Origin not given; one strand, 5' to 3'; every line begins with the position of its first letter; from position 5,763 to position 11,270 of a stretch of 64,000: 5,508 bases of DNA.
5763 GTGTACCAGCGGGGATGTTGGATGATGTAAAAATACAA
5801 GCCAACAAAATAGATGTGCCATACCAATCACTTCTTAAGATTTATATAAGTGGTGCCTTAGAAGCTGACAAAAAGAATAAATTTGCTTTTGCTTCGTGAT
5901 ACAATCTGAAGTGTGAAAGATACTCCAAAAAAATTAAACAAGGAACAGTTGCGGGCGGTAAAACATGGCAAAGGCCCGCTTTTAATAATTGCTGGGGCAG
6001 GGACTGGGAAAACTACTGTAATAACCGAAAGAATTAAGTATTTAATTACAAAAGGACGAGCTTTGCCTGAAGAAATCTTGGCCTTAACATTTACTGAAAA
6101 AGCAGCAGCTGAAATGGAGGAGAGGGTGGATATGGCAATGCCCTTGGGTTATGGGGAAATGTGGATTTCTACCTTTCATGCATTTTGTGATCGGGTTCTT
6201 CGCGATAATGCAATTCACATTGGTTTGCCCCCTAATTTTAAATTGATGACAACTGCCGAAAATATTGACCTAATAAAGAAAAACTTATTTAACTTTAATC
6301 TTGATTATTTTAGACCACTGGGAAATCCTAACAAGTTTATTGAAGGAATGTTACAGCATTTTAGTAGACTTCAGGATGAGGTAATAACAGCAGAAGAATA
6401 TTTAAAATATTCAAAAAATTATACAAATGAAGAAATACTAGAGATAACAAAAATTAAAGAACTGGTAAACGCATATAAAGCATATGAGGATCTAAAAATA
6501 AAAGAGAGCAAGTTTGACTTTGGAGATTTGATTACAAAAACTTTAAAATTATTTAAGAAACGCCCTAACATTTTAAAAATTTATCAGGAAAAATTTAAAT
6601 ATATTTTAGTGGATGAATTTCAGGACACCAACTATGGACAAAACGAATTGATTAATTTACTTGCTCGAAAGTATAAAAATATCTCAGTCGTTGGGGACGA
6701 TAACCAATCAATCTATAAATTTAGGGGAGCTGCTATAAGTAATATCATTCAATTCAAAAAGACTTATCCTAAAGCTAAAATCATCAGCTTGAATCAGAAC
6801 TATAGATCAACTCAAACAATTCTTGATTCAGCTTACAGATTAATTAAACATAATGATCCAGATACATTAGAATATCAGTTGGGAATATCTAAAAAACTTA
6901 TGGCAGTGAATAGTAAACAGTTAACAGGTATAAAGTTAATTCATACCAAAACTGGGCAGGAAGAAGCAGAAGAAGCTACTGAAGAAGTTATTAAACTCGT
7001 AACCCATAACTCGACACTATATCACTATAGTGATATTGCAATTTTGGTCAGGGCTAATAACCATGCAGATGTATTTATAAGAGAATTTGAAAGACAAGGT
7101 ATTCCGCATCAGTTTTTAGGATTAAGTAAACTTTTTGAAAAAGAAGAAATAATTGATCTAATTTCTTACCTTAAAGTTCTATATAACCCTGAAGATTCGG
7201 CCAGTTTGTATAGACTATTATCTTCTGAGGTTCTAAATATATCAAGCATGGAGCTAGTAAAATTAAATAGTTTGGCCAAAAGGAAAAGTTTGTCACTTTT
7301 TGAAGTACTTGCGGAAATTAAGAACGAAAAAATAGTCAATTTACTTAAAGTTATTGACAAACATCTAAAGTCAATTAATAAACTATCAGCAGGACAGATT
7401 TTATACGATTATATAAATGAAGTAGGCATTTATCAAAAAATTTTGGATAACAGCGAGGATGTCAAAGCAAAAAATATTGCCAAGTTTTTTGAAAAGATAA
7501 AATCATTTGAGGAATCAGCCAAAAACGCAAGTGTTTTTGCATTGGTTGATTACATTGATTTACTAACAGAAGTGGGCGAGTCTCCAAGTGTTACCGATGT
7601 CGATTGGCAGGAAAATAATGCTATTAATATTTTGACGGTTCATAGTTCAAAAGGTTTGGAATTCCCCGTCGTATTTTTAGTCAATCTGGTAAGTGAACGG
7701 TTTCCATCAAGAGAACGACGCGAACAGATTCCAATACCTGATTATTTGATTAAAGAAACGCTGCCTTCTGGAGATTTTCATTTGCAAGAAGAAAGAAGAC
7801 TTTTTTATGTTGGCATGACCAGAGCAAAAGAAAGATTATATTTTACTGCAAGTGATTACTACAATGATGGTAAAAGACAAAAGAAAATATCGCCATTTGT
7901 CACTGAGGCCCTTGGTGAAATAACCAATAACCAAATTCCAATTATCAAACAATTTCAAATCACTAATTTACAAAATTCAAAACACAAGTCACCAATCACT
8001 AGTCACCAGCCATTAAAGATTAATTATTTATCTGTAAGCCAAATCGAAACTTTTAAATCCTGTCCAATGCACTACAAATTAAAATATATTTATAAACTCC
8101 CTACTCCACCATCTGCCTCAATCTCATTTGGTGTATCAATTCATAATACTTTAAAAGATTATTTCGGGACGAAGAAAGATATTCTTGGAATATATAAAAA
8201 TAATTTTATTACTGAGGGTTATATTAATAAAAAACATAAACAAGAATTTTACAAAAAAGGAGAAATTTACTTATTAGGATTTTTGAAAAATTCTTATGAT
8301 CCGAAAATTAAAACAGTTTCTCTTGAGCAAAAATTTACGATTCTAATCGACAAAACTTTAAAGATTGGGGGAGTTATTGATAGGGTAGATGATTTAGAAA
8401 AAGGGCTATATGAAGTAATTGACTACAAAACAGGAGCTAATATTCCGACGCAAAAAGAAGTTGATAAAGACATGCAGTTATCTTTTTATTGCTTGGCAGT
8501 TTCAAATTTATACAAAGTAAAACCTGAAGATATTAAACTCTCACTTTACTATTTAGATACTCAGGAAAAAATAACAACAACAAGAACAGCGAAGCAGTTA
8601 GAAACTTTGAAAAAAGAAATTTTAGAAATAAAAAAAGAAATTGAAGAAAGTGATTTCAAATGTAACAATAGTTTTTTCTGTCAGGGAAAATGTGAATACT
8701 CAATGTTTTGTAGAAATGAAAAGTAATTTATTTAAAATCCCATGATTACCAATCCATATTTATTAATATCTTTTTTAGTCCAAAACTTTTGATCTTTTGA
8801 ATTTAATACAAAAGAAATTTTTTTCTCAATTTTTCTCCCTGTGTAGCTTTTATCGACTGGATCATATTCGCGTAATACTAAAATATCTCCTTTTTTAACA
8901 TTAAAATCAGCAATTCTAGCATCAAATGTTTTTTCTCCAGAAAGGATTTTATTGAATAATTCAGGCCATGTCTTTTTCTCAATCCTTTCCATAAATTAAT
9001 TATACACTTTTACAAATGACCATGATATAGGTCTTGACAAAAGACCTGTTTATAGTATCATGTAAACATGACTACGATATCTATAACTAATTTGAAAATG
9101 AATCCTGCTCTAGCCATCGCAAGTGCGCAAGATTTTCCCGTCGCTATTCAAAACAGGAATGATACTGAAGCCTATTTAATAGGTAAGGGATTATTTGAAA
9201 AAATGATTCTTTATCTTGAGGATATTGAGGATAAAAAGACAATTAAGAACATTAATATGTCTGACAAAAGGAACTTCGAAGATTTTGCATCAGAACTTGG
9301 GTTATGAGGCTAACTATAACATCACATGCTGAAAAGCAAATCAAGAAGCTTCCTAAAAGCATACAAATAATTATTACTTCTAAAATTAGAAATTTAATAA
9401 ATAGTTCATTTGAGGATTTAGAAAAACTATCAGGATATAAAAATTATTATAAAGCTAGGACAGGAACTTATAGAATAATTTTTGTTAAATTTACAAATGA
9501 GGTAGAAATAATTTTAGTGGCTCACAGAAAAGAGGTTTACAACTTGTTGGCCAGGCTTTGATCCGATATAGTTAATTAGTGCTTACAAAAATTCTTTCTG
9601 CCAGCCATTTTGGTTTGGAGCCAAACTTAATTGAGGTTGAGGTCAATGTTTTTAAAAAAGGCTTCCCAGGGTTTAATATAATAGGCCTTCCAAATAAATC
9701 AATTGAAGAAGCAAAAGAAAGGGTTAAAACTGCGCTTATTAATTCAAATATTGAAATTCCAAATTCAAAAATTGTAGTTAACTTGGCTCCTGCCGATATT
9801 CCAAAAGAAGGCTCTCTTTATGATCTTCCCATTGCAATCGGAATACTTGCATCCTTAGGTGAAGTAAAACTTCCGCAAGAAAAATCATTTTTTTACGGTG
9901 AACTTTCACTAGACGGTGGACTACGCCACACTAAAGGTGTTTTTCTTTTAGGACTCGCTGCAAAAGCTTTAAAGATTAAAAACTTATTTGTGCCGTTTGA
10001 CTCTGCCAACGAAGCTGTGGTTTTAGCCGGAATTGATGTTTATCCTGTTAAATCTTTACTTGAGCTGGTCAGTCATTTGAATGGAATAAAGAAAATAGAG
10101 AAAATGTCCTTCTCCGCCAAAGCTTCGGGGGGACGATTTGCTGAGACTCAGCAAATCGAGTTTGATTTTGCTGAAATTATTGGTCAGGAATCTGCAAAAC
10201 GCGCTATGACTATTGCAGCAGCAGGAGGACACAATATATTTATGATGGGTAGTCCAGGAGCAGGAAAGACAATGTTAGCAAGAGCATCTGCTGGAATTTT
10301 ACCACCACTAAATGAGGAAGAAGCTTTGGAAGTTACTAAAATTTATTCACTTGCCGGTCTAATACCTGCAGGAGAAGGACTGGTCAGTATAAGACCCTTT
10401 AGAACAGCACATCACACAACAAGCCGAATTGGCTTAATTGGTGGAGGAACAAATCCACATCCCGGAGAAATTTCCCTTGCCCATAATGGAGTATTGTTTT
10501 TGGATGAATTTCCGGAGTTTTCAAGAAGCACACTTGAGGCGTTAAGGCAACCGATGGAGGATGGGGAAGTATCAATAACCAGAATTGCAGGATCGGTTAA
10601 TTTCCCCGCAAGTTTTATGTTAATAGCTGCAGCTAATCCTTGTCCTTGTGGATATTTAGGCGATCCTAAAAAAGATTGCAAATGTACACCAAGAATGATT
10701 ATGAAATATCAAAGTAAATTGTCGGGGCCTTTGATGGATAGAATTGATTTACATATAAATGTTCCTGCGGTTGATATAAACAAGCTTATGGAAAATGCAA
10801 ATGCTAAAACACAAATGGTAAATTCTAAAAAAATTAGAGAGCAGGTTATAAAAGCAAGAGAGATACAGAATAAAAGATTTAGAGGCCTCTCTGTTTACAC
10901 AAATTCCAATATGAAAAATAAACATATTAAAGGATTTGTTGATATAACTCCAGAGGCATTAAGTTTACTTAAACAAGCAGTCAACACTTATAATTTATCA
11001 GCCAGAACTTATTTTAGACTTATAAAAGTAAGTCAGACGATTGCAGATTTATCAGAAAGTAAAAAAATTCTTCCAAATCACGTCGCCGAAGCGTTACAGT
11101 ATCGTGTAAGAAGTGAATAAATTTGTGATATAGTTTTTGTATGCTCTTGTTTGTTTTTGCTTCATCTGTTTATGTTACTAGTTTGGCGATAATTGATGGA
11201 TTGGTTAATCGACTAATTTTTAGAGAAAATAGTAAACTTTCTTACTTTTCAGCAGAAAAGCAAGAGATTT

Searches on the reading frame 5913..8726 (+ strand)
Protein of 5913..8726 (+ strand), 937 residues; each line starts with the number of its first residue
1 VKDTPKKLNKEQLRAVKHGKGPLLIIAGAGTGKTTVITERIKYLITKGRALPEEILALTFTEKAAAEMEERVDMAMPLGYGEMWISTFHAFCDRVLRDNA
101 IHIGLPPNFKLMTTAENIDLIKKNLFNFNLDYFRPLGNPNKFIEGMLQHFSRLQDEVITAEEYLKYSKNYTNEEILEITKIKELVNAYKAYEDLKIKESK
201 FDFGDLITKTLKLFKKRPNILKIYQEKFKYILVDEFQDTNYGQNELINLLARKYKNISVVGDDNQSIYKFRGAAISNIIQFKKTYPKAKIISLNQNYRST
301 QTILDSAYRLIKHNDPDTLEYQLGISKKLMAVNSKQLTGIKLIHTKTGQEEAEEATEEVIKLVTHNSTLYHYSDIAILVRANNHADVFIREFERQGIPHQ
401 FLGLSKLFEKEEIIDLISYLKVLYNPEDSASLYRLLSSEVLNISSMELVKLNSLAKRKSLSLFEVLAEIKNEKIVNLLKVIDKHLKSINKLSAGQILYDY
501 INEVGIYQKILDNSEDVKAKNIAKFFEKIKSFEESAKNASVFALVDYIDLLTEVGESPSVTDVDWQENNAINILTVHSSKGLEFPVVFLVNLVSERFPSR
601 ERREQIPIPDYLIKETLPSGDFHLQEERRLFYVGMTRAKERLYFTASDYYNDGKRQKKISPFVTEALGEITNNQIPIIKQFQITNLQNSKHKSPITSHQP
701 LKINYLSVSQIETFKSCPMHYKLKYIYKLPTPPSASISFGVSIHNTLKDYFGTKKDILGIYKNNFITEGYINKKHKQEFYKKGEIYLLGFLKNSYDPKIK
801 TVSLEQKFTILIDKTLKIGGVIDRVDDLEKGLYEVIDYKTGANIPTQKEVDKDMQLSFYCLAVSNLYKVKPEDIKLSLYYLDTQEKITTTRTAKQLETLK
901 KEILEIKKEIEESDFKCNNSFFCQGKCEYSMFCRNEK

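Call 30: search_protein_families(library=pfam, proteins=[window:5913-8726:+], max_evalue=0.001)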
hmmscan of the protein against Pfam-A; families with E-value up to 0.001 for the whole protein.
window:5913-8726:+ (937 aa): 8 families
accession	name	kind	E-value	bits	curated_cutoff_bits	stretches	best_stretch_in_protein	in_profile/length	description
PF00580.27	UvrD-helicase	-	2.6e-78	263.9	23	1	8-286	1-271/271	UvrD/REP helicase N-terminal domain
PF13361.12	UvrD_C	-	1.1e-57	196.5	25.6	1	291-647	1-348/350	UvrD-like helicase C-terminal domain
PF12705.13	PDDEXK_1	-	7e-32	111.8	22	1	706-934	2-247/247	PD-(D/E)XK nuclease superfamily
PF13245.12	AAA_19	-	1.9e-24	86.8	25.1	1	14-271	3-134/134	AAA domain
PF13538.12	UvrD_C_2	-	1.5e-12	47.6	27.4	2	621-644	28-51/52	UvrD-like helicase C-terminal domain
PF13604.12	AAA_30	-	2.4e-09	37.6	27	1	8-74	2-68/191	AAA domain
PF01443.25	Viral_helicase1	-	9.5e-08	32.6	21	0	205-276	38-107/228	Viral superfamily 1 RNA helicase core domain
PF01930.23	Cas_Cas4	-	0.00083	19.9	22.7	1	819-933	53-158/160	Domain of unknown function DUF83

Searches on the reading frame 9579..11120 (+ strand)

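Call 30: search_protein_families(library=pfam, proteins=[window:9579-11120:+], max_evalue=0.001)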
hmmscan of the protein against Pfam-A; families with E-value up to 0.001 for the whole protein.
window:9579-11120:+ (513 aa): 8 families
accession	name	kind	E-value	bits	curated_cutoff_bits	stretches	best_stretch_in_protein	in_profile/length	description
PF01078.27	Mg_chelatase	-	8.5e-93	309.9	20.3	1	196-401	1-205/207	Magnesium chelatase, subunit ChlI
PF13541.12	ChlI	-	1.7e-40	138.1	27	1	20-141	1-120/121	Subunit ChlI of Mg-chelatase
PF13335.12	Mg_chelatase_C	-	1e-27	97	26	1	415-509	3-94/94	Magnesium chelatase, subunit ChlI C-terminal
PF00493.29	MCM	-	1.3e-09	37.9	23.3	1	295-393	114-202/224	MCM P-loop domain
PF07728.20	AAA_5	-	8.5e-09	36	22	1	302-356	66-125/139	AAA domain (dynein-related subfamily)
PF00158.32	Sigma54_activat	-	2.3e-06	27.8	20.2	0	289-353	80-142/168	Sigma-54 interaction domain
PF05496.18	RuvB_N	-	0.00035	20.8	27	0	299-338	81-120/159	Holliday junction DNA helicase RuvB P-loop domain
PF00004.35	AAA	-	0.00063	20.6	21.2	0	221-353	2-109/131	ATPase family associated with various cellular activities (AAA)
